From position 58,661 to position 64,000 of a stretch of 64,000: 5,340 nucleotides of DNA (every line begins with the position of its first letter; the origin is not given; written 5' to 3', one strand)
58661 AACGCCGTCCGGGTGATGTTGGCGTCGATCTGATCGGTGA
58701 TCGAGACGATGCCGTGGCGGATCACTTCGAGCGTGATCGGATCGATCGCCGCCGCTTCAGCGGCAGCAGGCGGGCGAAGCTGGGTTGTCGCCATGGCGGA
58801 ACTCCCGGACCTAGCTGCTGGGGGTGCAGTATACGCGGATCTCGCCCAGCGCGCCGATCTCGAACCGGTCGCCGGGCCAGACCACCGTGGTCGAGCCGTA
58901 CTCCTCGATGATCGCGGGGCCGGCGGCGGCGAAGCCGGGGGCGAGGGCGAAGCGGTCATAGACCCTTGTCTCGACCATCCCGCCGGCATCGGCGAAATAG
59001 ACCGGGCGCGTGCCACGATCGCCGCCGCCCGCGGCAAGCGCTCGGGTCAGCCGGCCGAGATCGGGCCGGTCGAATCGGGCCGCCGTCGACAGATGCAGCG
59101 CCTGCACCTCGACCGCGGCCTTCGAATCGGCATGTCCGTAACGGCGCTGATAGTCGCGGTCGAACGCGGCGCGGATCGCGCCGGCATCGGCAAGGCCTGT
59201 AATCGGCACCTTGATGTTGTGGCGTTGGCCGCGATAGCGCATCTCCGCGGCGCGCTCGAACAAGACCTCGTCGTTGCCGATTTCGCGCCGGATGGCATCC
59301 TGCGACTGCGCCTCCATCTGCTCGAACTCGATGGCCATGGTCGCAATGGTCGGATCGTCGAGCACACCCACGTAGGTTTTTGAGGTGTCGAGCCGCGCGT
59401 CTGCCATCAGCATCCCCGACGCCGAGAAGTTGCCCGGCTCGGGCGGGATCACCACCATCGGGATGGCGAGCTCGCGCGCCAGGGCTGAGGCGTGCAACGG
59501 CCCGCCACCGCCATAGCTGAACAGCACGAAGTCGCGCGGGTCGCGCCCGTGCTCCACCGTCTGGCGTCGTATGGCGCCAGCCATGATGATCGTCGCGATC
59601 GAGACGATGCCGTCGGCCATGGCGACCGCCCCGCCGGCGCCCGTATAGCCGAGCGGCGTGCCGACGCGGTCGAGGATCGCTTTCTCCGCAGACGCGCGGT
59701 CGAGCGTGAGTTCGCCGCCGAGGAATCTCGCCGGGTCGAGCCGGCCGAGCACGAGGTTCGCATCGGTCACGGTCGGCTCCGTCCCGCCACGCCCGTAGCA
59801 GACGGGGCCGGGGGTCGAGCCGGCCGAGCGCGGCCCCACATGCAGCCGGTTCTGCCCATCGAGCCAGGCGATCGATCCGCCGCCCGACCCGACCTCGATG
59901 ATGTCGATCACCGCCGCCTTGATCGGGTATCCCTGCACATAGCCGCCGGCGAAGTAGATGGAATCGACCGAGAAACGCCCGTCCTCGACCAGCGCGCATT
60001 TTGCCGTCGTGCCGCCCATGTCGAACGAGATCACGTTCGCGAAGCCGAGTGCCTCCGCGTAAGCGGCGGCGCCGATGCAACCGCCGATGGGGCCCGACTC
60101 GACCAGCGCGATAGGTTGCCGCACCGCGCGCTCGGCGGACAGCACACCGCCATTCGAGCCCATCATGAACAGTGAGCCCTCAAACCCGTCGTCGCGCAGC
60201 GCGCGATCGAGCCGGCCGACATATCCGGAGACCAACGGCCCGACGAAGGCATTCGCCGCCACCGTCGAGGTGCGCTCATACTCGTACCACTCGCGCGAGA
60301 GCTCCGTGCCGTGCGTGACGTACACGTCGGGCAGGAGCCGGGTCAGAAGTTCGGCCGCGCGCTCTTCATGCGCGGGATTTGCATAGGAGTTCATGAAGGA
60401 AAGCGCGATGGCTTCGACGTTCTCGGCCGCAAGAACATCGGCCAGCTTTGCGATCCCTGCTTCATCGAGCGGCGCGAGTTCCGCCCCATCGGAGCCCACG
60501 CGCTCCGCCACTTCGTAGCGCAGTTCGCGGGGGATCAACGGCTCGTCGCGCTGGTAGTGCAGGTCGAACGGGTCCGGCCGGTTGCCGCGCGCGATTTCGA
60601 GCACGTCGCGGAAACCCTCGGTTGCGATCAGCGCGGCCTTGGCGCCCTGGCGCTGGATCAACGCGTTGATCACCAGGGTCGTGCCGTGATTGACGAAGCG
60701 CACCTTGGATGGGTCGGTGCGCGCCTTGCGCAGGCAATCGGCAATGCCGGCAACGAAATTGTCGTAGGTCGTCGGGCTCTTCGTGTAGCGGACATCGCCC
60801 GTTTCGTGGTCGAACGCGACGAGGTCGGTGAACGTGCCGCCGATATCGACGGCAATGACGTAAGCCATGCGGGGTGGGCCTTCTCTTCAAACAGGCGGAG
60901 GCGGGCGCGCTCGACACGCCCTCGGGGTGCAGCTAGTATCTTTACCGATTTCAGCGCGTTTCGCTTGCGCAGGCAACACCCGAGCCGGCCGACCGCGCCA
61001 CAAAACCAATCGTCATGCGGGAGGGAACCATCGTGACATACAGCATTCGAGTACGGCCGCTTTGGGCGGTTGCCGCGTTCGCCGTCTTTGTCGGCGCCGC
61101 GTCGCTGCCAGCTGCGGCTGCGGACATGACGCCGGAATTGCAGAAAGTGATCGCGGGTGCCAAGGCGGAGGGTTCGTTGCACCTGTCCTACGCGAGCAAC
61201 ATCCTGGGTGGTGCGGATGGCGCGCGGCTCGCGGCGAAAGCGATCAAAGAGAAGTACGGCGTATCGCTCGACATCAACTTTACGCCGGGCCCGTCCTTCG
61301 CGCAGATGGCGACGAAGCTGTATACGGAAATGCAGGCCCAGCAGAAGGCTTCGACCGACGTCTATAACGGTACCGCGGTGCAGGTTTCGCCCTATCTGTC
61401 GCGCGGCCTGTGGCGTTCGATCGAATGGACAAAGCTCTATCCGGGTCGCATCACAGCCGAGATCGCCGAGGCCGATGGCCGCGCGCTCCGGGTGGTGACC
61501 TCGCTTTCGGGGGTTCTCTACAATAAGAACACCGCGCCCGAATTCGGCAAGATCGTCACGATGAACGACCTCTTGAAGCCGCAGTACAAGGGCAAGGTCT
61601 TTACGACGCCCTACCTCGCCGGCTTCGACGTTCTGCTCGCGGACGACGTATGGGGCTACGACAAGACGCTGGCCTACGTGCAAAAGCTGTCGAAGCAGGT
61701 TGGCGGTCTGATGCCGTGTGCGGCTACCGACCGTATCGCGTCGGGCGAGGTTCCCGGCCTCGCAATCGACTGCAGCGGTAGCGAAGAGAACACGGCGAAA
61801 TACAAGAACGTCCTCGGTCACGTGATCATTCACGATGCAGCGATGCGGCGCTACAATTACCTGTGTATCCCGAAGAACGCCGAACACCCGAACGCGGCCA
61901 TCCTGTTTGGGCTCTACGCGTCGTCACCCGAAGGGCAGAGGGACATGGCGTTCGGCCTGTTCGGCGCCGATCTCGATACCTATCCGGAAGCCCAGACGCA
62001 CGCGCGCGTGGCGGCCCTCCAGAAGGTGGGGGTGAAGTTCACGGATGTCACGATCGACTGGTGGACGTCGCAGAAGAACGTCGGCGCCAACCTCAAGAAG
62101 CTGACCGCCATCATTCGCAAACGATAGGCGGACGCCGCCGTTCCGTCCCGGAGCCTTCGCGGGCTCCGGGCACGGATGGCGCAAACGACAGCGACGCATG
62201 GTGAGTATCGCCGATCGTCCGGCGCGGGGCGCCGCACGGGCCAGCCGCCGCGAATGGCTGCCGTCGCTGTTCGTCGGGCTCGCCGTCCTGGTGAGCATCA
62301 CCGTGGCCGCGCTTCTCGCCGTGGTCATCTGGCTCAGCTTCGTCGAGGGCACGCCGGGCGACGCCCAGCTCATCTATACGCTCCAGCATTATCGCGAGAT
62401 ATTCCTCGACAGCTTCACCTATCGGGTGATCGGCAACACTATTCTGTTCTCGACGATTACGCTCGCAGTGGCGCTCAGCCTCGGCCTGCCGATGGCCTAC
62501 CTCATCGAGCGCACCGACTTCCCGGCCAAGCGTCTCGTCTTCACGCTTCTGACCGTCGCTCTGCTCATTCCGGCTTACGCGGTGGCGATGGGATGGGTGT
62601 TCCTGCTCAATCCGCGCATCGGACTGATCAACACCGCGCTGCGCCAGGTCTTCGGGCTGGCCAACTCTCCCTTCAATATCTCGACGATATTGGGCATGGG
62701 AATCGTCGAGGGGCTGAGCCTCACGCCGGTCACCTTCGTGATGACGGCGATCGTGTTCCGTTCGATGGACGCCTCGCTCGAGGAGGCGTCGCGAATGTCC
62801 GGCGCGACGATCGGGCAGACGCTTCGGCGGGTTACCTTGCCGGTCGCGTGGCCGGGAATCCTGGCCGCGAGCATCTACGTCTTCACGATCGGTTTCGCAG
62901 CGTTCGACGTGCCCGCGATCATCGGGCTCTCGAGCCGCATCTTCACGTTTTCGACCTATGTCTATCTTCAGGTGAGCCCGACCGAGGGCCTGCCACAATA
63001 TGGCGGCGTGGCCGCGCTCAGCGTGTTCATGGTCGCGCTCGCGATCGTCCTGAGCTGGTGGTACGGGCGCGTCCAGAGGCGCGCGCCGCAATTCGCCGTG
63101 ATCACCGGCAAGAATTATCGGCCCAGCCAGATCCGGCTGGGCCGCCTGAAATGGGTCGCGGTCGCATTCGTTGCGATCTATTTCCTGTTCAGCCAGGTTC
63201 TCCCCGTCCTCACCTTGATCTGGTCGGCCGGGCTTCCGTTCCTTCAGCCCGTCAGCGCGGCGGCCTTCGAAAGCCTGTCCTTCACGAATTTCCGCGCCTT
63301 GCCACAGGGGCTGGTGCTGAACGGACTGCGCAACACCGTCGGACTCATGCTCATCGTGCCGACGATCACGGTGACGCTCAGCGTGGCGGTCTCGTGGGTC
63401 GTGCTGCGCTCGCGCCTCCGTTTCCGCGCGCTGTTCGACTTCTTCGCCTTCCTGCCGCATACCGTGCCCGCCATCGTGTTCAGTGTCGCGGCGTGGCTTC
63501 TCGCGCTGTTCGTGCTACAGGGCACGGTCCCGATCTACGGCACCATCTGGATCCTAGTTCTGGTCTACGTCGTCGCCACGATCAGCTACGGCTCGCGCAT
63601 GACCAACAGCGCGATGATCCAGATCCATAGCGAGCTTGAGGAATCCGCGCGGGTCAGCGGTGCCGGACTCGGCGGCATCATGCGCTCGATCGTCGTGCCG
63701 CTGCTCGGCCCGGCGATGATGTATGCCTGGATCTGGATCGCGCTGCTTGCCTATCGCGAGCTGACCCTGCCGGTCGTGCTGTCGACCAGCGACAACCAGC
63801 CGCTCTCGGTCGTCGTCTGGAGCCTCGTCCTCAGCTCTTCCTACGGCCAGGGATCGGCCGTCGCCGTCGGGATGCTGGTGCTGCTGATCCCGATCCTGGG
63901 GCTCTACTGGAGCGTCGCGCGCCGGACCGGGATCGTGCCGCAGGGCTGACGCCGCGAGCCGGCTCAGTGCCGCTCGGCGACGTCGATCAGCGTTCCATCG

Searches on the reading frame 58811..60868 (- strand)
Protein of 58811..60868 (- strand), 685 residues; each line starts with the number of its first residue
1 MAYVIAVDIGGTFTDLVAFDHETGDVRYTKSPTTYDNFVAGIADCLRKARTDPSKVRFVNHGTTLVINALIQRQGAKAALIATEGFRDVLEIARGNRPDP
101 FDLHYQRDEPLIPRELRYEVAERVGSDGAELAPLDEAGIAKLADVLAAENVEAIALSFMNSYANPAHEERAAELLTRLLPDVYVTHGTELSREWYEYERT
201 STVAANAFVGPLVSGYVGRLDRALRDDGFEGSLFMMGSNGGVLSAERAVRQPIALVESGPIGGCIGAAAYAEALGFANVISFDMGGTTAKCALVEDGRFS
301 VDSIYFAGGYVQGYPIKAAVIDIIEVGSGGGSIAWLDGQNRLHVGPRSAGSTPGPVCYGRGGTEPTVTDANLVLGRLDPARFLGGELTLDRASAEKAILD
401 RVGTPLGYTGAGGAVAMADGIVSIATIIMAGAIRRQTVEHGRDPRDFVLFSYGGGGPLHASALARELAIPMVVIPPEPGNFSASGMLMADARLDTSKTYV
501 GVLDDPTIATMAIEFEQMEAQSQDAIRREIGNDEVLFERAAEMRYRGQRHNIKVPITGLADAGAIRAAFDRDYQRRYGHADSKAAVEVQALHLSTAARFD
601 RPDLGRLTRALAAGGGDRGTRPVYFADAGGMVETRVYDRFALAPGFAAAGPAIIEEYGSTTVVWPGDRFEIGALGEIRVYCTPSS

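Call 77: search_protein_families(library=pfam, proteins=[window:58811-60868:-], max_evalue=0.00001)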
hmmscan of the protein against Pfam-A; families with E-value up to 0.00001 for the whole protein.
window:58811-60868:- (685 aa): 3 families
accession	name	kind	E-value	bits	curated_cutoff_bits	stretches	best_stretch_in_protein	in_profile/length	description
PF01968.24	Hydantoinase_A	-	7.4e-84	281.8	22.9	1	199-493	1-289/291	Hydantoinase/oxoprolinase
PF05378.19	Hydant_A_N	-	4.9e-51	173.4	25.2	1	5-177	2-174/176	Hydantoinase/oxoprolinase N-terminal region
PF19278.4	Hydant_A_C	-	3.9e-11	43.1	21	1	515-668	18-179/193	Hydantoinase/oxoprolinase C-terminal domain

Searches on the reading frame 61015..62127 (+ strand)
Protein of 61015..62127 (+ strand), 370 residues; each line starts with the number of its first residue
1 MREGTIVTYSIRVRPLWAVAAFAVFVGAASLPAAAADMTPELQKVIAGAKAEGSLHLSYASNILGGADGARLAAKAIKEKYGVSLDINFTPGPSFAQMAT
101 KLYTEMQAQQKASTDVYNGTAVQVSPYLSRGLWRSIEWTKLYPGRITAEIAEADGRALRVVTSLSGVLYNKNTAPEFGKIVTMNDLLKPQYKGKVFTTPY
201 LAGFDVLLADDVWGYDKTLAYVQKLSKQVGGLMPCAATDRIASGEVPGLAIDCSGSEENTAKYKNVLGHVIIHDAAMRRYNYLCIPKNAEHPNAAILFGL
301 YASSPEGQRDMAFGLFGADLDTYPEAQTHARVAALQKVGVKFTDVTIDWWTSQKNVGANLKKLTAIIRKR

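Call 77: search_protein_families(library=pfam, proteins=[window:61015-62127:+], max_evalue=0.00001)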
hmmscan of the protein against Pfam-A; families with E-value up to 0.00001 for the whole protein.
window:61015-62127:+ (370 aa): 1 family
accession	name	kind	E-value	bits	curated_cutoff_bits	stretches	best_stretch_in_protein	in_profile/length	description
PF13416.11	SBP_bac_8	-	5.4e-13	49.8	27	1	73-312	2-253/279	Bacterial extracellular solute-binding protein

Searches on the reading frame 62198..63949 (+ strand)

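Call 77: search_protein_families(library=pfam, proteins=[window:62198-63949:+], max_evalue=0.00001)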
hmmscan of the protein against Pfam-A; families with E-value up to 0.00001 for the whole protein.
window:62198-63949:+ (583 aa): 1 family
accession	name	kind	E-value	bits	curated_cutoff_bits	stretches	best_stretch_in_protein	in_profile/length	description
PF00528.27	BPD_transp_1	-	1.6e-19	70.8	26.4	2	96-295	5-181/184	Binding-protein-dependent transport system inner membrane component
